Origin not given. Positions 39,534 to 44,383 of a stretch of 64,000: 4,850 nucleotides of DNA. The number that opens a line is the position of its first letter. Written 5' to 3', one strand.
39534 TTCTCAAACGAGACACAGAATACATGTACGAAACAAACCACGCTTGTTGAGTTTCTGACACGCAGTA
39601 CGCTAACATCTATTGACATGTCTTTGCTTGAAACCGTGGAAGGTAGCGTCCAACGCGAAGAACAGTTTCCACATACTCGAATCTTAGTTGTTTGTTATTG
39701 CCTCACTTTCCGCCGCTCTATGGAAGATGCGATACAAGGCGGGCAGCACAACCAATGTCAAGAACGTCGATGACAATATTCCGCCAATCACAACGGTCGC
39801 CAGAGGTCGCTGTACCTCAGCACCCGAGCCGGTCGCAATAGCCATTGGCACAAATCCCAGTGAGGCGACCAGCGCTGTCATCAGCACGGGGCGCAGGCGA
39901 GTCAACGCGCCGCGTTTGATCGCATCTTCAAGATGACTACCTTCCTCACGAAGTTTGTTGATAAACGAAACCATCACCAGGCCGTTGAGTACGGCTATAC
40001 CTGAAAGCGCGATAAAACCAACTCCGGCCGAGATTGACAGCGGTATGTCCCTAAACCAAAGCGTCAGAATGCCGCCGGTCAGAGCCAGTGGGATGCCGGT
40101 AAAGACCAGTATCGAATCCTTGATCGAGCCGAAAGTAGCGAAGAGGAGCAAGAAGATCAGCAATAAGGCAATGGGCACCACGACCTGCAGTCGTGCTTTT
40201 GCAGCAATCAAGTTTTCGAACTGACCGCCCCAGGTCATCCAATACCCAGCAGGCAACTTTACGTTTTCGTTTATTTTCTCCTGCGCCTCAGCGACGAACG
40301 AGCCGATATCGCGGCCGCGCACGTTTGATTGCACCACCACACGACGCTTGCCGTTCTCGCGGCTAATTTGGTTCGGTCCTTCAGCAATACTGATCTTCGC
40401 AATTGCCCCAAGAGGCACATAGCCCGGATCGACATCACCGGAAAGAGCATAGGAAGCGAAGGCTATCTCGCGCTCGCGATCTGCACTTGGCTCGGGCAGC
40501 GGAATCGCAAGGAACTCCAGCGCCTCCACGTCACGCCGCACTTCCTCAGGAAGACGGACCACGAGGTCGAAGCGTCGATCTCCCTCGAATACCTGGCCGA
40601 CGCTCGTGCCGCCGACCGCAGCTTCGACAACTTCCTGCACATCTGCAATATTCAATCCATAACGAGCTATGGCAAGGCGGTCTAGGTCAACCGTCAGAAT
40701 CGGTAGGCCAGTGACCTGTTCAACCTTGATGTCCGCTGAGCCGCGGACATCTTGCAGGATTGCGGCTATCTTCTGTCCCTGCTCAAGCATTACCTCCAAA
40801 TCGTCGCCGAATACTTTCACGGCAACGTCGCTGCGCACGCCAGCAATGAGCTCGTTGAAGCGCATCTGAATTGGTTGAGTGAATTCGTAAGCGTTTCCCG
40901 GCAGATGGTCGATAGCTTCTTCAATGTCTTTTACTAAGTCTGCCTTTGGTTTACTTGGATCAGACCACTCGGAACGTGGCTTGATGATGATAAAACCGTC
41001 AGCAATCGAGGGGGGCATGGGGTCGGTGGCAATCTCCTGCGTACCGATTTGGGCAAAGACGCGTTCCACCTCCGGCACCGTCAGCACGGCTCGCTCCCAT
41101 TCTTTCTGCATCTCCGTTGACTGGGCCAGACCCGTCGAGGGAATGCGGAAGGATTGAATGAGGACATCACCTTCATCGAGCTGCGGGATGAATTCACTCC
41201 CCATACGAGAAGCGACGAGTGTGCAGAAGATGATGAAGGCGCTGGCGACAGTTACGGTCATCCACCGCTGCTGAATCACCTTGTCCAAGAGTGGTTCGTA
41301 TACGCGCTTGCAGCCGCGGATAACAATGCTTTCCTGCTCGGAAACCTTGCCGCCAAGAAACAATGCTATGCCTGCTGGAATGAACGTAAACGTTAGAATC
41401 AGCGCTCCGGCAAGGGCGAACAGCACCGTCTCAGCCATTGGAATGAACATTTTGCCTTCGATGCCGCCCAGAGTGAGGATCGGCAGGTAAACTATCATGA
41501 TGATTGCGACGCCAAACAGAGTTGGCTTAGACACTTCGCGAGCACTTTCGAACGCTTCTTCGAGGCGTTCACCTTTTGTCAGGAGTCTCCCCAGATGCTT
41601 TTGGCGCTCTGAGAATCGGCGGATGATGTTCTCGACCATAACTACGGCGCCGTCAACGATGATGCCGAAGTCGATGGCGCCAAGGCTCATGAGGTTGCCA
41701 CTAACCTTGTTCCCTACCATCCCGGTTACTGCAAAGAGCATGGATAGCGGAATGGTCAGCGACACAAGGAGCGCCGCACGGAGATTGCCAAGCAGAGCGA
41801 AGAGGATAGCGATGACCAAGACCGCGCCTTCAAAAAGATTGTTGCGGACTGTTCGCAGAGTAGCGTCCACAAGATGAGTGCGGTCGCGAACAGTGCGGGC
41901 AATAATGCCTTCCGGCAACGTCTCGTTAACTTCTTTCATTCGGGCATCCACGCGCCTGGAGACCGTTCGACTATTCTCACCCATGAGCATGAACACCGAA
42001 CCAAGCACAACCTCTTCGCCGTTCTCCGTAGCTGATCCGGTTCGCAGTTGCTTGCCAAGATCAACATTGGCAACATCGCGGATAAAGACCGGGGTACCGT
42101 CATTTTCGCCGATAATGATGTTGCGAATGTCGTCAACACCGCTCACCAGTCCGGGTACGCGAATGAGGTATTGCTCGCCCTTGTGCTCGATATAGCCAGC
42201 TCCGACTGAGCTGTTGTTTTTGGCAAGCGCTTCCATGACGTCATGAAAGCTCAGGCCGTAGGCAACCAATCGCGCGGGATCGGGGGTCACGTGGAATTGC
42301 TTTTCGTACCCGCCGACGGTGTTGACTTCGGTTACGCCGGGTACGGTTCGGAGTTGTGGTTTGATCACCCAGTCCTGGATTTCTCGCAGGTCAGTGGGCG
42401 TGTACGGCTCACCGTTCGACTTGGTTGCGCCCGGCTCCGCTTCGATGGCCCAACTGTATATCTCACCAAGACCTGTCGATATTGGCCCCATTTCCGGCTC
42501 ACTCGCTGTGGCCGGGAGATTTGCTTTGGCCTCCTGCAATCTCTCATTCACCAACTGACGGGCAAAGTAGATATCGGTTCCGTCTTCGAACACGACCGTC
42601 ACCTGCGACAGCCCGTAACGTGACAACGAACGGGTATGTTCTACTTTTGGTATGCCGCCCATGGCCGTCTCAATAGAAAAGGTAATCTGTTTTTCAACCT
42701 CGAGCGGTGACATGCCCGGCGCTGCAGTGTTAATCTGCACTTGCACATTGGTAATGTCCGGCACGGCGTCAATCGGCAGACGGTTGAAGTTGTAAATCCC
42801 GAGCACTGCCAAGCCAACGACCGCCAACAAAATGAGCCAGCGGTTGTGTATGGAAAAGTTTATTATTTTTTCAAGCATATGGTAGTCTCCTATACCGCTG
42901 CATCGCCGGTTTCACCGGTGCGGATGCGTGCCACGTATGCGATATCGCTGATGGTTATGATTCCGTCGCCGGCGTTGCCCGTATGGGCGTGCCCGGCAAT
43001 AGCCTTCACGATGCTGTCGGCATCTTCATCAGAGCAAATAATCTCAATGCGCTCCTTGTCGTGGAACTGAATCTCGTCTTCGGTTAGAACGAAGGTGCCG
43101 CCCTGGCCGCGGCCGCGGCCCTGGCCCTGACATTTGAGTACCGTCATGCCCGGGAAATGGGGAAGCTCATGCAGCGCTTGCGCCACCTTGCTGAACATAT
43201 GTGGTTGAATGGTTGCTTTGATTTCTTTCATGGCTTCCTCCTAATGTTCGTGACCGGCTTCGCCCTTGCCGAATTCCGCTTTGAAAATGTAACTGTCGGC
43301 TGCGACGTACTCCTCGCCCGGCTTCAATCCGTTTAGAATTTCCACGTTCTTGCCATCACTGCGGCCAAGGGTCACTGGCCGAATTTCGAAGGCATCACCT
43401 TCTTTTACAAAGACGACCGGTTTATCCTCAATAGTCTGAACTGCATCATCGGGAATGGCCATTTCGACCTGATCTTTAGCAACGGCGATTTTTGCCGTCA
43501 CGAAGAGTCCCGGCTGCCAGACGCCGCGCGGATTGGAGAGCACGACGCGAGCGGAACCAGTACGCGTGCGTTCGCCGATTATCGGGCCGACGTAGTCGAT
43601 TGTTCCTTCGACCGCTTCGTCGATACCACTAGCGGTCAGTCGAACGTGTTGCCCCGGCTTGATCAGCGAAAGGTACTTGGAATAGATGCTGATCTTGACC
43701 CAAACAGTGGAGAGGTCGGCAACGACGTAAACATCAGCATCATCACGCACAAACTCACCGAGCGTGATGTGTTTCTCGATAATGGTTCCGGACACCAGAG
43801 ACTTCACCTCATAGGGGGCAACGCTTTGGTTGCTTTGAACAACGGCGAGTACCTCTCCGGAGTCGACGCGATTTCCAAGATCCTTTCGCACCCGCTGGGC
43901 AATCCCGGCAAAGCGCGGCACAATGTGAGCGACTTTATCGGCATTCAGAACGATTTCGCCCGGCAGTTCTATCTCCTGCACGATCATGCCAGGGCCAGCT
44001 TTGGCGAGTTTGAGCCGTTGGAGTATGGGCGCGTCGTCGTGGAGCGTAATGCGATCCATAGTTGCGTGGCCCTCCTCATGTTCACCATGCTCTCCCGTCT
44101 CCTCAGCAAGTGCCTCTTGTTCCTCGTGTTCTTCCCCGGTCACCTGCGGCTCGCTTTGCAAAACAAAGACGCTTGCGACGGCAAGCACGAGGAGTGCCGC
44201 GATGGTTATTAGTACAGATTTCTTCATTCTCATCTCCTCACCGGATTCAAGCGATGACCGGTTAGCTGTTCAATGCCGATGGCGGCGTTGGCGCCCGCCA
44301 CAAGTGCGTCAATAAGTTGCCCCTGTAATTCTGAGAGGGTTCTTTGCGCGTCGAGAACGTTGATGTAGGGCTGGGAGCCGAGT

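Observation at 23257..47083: Three identical-length (178-bp) direct repeats partition 24 kb into discrete osmo-stress, metal-resistance and defence/mobile modules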

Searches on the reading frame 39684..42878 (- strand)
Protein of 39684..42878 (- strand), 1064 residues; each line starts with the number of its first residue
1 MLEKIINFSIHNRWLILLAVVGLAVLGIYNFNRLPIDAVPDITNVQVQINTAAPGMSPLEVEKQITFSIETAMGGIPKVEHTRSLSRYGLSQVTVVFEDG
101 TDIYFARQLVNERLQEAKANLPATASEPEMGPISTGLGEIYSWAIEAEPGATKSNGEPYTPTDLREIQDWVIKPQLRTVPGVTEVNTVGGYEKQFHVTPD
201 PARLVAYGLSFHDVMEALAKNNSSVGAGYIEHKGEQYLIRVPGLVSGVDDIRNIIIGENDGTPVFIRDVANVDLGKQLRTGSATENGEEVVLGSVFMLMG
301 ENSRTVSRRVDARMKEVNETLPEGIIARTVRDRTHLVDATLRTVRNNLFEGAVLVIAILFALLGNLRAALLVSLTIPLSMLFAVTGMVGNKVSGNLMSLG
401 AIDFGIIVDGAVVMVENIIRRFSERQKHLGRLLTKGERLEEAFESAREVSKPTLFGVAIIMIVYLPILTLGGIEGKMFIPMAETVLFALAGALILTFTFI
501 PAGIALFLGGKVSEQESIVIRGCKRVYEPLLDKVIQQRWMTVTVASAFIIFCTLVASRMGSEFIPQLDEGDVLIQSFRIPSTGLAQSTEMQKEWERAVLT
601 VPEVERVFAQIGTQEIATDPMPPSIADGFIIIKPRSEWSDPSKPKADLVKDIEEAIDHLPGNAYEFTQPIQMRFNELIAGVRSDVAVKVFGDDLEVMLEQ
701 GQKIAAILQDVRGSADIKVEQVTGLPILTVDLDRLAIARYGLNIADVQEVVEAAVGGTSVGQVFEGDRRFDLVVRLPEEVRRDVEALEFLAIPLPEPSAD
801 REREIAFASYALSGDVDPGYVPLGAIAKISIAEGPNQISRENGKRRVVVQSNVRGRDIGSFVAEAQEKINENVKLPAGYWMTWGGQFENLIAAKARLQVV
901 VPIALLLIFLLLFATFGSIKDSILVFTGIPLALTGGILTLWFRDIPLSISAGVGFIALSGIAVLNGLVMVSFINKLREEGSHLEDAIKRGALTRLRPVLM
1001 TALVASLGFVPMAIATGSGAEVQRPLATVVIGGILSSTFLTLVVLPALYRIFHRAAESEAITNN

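Call 15: search_protein_families(library=pfam, proteins=[window:39684-42878:-])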
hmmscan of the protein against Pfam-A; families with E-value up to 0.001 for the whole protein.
window:39684-42878:- (1064 aa): 1 family
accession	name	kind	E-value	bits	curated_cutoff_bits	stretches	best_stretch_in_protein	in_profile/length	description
PF00873.25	ACR_tran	-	0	1087.7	28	1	5-1053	1-1021/1021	AcrB/AcrD/AcrF family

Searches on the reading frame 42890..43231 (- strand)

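Call 15: search_protein_families(library=pfam, proteins=[window:42890-43231:-])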
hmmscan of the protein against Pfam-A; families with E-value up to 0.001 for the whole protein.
window:42890-43231:- (113 aa): 1 family
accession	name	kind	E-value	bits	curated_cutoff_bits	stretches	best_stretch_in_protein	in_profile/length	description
PF00543.27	P-II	-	5.9e-20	71.9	25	1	1-107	1-102/102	Nitrogen regulatory protein P-II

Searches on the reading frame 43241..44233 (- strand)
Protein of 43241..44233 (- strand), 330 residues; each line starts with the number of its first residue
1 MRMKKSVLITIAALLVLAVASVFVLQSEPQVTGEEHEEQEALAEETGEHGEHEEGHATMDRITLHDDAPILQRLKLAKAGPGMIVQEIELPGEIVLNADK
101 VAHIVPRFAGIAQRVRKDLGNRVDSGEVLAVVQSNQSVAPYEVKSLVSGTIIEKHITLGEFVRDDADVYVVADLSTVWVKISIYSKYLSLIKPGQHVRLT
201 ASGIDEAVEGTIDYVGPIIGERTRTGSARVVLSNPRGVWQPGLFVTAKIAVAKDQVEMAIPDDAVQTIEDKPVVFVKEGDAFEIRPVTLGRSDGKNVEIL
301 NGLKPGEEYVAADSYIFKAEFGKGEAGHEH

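Call 15: search_protein_families(library=pfam, proteins=[window:43241-44233:-])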
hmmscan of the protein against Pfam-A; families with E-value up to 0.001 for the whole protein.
window:43241-44233:- (330 aa): 2 families
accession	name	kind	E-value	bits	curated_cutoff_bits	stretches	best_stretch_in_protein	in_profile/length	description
PF16576.10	HlyD_D23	-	9.2e-32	110.5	30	2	141-245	109-214/214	Barrel-sandwich domain of CusB or HlyD membrane-fusion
PF13437.12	HlyD_3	-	2.2e-16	61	22.2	1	143-236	2-100/106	HlyD family secretion protein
